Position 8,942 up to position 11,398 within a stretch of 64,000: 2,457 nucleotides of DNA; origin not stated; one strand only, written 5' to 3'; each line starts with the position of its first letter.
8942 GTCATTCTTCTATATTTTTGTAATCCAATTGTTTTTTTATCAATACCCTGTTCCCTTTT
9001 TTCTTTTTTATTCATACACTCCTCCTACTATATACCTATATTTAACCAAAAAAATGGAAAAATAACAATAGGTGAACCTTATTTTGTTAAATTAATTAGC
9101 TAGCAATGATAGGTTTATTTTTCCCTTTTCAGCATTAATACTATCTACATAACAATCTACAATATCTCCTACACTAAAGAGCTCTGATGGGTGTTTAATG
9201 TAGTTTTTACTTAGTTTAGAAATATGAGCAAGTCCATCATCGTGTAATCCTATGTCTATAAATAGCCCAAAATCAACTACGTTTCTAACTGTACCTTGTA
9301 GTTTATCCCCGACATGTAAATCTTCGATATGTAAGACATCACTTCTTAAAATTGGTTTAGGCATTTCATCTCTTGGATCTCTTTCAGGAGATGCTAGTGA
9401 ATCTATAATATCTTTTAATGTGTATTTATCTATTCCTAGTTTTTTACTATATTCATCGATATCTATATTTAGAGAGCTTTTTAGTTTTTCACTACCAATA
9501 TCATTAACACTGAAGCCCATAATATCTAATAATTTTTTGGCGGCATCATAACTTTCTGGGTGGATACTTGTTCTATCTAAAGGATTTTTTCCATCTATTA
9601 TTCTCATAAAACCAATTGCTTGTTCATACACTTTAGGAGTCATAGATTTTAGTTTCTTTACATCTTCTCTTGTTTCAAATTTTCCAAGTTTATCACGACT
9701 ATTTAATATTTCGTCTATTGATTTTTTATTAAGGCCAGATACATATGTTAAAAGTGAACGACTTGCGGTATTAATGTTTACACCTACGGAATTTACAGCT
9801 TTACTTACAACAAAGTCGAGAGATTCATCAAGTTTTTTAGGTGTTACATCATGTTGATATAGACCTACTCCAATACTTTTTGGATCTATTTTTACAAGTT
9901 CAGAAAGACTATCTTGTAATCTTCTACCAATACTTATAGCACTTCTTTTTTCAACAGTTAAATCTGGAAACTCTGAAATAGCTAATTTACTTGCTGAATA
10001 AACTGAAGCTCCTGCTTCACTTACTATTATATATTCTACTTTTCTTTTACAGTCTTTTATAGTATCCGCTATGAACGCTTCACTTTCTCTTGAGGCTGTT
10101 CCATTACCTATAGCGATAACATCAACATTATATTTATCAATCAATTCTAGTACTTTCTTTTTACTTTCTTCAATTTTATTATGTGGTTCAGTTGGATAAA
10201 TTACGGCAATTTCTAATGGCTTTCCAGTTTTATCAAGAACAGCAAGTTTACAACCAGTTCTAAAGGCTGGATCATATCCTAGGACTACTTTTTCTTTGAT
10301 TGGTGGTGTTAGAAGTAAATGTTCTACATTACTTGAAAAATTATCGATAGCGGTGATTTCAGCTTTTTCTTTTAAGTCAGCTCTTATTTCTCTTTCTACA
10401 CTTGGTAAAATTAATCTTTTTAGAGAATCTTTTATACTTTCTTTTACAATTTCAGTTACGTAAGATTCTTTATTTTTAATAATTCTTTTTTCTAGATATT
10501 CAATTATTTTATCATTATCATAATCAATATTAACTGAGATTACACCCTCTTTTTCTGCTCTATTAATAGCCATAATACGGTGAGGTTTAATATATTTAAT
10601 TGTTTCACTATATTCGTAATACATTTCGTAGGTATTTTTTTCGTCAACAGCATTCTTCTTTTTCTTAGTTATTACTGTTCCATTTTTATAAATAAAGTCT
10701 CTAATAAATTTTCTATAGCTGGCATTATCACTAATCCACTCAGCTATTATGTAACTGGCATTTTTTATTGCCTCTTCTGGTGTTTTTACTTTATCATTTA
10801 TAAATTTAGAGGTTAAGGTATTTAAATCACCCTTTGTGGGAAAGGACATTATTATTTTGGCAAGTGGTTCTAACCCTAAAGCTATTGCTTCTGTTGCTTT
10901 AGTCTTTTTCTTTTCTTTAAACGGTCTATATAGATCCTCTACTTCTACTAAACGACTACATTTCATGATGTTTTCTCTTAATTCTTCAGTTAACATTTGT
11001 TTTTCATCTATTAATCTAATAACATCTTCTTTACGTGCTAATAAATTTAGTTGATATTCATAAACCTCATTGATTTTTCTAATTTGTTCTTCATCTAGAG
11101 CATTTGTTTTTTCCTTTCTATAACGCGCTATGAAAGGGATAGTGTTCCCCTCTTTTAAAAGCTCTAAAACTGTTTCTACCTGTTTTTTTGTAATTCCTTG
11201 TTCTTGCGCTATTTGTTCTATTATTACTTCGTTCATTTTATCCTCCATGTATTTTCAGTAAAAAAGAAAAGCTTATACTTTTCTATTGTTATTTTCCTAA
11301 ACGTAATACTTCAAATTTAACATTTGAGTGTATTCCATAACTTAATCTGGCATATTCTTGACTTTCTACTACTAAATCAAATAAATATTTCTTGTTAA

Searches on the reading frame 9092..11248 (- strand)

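Call 40: search_protein_families(library=pfam, proteins=[window:9092-11248:-], max_evalue=0.00001)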
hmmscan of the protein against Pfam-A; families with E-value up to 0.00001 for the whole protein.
window:9092-11248:- (718 aa): 8 families
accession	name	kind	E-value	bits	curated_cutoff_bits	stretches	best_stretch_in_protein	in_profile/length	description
PF16921.10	Tex_YqgF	-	3.7e-56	189.4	27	1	320-445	1-126/126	Tex protein YqgF-like domain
PF09371.15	Tex_N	-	1.4e-27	95.7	32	1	9-81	3-75/75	Tex-like protein N-terminal domain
PF22706.1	Tex_central_region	-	3.9e-21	76.3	27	1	143-304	7-178/178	Tex central region-like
PF17674.7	HHH_9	-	4.9e-19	69.4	23.1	1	555-626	1-70/70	HHH domain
PF12836.13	HHH_3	-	9e-19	67.8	27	1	485-549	1-65/65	Helix-hairpin-helix motif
PF00575.29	S1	-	2.1e-13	50.8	22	1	645-715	3-73/74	S1 RNA binding domain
PF14635.12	HHH_7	-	2.1e-07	31.7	27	1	461-550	8-103/104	Helix-hairpin-helix motif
PF23459.1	S1_RRP5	-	9.6e-07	29.7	27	1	647-715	4-72/72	RRP5 S1 domain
